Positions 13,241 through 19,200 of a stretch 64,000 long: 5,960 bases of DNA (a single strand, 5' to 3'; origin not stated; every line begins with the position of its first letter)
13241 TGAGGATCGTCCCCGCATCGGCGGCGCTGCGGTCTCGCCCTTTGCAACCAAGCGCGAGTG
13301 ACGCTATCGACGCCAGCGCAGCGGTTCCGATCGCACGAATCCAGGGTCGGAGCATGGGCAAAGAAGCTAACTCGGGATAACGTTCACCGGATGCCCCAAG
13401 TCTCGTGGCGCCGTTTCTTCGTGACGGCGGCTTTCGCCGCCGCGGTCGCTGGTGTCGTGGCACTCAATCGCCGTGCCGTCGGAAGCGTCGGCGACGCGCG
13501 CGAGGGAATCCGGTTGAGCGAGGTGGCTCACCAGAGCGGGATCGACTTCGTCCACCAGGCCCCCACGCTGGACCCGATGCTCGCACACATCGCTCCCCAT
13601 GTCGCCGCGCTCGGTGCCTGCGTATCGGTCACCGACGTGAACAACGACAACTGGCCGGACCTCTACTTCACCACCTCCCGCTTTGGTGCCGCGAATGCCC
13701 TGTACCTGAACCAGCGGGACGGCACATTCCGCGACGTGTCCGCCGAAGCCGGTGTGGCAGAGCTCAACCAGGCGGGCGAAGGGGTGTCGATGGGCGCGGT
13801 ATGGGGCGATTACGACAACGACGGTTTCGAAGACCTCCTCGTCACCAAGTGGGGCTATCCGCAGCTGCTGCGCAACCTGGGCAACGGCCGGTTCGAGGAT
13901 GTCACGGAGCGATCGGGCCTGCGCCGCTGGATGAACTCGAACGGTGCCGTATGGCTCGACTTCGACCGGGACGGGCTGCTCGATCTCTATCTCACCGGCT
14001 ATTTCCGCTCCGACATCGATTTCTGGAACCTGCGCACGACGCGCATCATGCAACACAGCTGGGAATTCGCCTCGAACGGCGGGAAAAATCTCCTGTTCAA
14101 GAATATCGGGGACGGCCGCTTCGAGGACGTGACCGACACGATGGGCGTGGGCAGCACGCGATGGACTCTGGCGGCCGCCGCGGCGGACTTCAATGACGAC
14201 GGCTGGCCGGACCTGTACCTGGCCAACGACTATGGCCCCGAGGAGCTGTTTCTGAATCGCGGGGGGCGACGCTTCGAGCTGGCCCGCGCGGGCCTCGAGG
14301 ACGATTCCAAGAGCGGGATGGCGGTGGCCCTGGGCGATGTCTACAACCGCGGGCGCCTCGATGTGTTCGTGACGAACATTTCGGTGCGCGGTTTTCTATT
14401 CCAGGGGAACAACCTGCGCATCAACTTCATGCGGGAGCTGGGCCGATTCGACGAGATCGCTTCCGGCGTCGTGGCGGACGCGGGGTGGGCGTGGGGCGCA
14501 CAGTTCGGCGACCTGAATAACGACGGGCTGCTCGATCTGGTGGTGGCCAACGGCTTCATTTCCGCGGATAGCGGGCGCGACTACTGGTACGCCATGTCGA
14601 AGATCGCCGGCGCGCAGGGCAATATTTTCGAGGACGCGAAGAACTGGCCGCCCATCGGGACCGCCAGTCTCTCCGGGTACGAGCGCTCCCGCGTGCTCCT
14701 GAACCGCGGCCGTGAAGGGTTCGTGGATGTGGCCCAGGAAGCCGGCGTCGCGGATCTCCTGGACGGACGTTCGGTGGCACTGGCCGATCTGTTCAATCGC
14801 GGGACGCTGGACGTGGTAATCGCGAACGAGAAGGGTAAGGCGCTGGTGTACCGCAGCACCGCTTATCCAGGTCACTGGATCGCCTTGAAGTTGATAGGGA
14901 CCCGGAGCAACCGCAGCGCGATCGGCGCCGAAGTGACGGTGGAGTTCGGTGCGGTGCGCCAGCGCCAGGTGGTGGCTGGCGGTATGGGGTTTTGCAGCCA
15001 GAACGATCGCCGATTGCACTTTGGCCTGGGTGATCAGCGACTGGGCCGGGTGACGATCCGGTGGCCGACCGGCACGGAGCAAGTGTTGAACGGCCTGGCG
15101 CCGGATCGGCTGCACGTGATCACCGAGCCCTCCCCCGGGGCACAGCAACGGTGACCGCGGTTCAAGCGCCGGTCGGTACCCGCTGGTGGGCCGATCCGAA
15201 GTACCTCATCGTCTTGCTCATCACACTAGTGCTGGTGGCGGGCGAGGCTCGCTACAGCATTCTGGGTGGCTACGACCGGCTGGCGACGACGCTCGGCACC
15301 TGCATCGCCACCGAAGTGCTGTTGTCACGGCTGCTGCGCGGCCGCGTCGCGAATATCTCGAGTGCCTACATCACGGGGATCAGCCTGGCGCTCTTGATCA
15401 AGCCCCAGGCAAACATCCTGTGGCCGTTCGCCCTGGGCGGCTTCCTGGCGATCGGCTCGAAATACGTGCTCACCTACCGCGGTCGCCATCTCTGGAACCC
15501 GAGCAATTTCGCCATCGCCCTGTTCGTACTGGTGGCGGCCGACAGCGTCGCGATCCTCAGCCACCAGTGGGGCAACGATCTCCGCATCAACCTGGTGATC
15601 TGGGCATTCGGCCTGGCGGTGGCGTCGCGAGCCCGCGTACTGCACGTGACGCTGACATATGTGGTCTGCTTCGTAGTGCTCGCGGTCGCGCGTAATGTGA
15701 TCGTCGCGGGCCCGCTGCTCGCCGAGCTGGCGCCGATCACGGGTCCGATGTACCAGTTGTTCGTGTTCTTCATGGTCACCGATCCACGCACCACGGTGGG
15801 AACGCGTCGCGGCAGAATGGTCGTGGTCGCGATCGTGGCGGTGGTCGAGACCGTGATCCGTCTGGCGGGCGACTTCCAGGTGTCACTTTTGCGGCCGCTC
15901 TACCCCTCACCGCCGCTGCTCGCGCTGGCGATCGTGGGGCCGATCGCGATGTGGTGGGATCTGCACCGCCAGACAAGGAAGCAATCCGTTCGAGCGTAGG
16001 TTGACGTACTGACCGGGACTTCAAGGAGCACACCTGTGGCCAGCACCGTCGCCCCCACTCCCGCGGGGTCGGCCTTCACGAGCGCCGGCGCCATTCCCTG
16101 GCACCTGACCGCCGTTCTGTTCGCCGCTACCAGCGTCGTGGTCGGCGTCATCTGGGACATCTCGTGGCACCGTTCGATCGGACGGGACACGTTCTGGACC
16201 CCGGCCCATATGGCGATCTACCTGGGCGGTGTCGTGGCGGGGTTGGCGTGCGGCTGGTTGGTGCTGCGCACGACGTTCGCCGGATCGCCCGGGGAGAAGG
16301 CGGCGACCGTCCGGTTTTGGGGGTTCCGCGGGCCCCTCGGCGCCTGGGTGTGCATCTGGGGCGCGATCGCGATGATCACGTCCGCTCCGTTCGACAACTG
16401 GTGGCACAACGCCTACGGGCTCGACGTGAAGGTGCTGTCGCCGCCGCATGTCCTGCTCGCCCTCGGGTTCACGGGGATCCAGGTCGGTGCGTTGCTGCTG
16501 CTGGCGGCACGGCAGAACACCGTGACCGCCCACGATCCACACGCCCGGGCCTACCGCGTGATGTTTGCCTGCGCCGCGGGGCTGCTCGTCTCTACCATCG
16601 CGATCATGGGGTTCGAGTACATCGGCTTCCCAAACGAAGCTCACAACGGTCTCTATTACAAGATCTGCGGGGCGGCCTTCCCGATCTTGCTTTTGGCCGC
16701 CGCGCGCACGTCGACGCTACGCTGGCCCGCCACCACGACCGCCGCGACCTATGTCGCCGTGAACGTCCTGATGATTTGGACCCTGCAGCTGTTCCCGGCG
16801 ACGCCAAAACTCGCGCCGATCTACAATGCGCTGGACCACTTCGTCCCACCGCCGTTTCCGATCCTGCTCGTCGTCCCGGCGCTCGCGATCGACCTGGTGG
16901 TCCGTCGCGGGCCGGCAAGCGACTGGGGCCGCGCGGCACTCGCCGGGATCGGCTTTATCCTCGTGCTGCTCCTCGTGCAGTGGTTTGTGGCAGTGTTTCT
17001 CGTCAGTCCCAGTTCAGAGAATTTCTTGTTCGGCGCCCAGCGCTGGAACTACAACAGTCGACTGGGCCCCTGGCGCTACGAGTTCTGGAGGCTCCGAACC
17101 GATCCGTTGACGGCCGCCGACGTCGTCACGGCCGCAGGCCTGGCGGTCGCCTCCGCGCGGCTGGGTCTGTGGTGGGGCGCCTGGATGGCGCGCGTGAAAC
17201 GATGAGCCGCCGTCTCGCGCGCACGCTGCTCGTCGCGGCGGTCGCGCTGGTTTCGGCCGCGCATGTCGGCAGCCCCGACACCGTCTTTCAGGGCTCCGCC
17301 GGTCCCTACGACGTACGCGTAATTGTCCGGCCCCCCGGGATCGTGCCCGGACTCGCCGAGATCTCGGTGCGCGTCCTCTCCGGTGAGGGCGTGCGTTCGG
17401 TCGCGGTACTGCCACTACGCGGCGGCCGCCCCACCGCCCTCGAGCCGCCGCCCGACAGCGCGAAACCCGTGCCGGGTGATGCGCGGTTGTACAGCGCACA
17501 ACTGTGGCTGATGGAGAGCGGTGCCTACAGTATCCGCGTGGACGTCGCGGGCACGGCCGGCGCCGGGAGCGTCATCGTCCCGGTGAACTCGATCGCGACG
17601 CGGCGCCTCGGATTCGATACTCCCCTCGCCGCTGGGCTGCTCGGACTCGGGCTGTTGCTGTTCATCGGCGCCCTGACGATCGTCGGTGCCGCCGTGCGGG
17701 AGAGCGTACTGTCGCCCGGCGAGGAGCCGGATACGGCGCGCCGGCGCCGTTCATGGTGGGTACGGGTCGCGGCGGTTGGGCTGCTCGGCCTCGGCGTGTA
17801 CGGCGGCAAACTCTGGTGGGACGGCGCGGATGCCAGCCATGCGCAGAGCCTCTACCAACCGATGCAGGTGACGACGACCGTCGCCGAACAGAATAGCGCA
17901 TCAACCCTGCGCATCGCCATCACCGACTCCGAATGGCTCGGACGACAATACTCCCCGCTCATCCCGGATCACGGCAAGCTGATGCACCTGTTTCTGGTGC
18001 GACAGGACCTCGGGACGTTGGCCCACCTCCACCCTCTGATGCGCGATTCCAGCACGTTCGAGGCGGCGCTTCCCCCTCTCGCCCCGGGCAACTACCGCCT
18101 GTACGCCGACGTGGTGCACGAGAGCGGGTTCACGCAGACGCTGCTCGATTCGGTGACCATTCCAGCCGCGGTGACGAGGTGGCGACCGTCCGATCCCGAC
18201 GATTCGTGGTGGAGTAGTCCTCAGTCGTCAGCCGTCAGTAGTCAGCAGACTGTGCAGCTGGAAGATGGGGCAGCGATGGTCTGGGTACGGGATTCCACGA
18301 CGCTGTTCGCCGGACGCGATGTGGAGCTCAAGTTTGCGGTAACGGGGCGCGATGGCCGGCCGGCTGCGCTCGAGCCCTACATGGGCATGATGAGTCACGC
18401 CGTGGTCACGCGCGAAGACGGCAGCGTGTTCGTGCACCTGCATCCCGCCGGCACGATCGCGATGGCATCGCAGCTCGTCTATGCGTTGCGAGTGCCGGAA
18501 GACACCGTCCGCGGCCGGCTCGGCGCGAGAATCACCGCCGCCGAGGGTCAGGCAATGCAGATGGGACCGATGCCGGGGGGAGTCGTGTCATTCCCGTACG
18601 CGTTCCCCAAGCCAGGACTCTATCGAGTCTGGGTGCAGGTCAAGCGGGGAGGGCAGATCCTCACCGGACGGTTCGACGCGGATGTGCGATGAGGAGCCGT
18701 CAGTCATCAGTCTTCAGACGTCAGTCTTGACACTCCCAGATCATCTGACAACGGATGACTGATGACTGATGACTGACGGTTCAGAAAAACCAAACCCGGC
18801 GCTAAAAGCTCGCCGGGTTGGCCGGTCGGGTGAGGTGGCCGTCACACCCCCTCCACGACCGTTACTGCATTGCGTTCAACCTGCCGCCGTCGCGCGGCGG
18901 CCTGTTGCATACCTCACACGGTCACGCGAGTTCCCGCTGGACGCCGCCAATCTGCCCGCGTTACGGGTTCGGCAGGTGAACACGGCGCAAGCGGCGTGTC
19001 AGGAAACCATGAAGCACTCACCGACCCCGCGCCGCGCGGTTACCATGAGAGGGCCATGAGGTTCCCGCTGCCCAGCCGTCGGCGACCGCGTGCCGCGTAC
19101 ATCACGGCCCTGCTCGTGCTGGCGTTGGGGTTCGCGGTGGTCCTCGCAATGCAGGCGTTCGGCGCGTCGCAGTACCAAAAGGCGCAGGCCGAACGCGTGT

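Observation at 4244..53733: A family of elements built from tandem heptamer repeats, often as long hairpins (six copies in 64 kb)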

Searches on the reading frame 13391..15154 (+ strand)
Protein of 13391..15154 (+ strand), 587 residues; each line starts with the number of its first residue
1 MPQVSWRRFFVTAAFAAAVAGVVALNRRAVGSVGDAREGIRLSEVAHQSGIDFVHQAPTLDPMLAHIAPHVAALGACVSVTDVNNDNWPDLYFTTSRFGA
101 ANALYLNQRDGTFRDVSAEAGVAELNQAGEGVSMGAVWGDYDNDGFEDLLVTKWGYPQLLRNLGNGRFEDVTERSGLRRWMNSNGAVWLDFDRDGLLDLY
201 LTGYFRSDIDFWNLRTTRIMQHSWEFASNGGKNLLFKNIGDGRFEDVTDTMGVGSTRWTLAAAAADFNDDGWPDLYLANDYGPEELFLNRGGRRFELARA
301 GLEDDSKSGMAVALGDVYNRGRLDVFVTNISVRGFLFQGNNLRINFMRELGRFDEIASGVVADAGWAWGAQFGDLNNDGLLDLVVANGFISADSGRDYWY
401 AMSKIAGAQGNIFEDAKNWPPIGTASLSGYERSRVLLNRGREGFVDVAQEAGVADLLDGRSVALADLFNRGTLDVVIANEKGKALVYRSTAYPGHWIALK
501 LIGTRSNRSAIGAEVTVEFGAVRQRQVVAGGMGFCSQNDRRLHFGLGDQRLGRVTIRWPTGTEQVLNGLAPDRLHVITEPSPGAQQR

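Call 77: search_protein_families(library=pfam, proteins=[window:13391-15154:+], max_evalue=0.00001)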
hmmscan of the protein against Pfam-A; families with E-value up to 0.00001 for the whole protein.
window:13391-15154:+ (587 aa): 3 families
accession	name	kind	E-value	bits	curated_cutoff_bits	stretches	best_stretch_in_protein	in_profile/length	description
PF13517.12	FG-GAP_3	-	1e-42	144.9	26.9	5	140-200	1-60/61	FG-GAP-like repeat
PF07593.17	UnbV_ASPIC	-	5.2e-20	71.5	23.4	1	510-574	1-66/68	ASPIC and UnbV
PF01839.29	FG-GAP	-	2.4e-13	50.1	22.1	0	261-283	4-26/37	FG-GAP repeat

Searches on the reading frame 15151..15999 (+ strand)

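Call 77: search_protein_families(library=pfam, proteins=[window:15151-15999:+], max_evalue=0.00001)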
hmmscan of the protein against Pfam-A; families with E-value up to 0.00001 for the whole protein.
window:15151-15999:+ (282 aa): 1 family
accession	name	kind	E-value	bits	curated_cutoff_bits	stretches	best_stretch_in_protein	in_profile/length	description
PF03116.20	NQR2_RnfD_RnfE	-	1.2e-09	38.4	27.7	0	41-130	41-131/296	NQR2, RnfD, RnfE family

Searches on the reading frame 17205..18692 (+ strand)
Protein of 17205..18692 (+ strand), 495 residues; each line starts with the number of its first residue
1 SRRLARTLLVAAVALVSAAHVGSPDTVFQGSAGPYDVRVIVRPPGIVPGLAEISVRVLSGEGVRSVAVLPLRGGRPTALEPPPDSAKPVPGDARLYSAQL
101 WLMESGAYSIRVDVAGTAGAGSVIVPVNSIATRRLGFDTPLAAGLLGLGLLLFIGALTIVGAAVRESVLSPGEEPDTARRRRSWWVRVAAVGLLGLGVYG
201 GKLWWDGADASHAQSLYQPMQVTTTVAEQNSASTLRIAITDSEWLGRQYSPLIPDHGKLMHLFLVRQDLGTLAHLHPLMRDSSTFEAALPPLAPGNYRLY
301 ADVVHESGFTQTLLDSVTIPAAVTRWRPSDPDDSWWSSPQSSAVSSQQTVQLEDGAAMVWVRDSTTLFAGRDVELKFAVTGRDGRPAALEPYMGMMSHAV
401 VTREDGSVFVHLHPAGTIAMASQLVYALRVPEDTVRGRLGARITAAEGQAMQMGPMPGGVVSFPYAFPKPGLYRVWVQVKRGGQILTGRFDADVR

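Call 18: search_protein_families(library=pfam, proteins=[window:17229-18692:+])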
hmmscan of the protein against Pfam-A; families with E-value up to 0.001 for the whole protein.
window:17229-18692:+ (487 aa): 0 families

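Call 35: find_related_loci(query=window:17205-18692:+, collection=metagenome_contigs, flank=6000)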
Query window:17205-18692:+ (495 aa) in metagenome_contigs; peptide patterns used: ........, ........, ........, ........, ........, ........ (x = any residue, [..] = any of these).
600 stretches matched a pattern (row limit reached: there are more); 550 encode a relative of the query (tblastn E <= 1e-3); the best 80 are kept; 80 distinct loci.
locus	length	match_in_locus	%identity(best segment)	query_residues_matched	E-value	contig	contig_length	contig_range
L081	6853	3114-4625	84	2-494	0e+0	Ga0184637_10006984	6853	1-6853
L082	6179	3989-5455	70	9-494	0e+0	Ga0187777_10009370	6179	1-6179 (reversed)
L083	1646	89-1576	70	1-495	0e+0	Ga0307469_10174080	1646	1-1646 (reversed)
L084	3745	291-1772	66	3-494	0e+0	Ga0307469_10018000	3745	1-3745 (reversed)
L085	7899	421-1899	68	3-494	0e+0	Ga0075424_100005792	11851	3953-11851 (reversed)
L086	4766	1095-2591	67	3-494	0e+0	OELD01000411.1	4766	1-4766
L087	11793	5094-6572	66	3-494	0e+0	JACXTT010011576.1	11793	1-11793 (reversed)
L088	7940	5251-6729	70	2-494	0e+0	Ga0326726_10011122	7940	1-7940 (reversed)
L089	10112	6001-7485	69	2-494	0e+0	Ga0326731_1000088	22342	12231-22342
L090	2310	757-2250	66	3-494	0e+0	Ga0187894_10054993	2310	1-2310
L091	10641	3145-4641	64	3-494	0e+0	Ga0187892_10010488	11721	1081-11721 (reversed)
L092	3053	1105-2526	60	18-495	0e+0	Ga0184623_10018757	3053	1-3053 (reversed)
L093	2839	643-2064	58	20-494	0e+0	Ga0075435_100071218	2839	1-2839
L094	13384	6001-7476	67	2-494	0e+0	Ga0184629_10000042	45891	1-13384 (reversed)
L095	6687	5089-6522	57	3-494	1e-164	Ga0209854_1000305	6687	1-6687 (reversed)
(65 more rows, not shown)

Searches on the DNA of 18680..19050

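Call 69: search_rna_families(source=window, start=18680, end=19050, threshold=evalue, max_evalue=1, show_alignments=1)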
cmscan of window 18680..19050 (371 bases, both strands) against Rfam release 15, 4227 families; matches with E-value up to 1: 4.
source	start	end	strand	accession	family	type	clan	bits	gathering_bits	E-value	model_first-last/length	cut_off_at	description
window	18705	18778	-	RF04268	mir-512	Gene; miRNA;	-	19.9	94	0.2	1-84/84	no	mir-512 microRNA precursor family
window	18711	18788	+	RF04275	mir-2733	Gene; miRNA;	CL00142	19.4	72.9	0.32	1-81/81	no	mir-2733 microRNA precursor family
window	18711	18788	-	RF04275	mir-2733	Gene; miRNA;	CL00142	18.7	72.9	0.52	1-81/81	no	mir-2733 microRNA precursor family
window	18700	18776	+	RF01915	mir-2238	Gene; miRNA;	-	16.9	52.2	0.85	1-86/86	no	mir-2238 microRNA precursor family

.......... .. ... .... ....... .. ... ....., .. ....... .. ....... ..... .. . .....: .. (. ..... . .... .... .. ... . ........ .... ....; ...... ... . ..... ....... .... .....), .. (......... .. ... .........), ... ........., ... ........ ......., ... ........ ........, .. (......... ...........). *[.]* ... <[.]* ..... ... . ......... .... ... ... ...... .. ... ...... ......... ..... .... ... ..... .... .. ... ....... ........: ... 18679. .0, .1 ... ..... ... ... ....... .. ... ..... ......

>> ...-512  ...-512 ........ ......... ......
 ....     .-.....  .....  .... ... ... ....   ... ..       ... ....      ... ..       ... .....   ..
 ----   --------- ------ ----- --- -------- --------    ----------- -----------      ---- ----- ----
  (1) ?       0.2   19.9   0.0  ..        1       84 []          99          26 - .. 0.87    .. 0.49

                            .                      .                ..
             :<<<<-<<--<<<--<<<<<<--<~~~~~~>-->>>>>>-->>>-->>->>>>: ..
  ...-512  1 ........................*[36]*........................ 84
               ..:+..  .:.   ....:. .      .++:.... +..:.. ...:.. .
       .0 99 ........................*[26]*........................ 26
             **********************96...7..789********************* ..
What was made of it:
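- Tried and rejected: A permissive scan around site 3 gave only chance hits to microRNA precursor families, E 0.2-0.85 (call 69).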
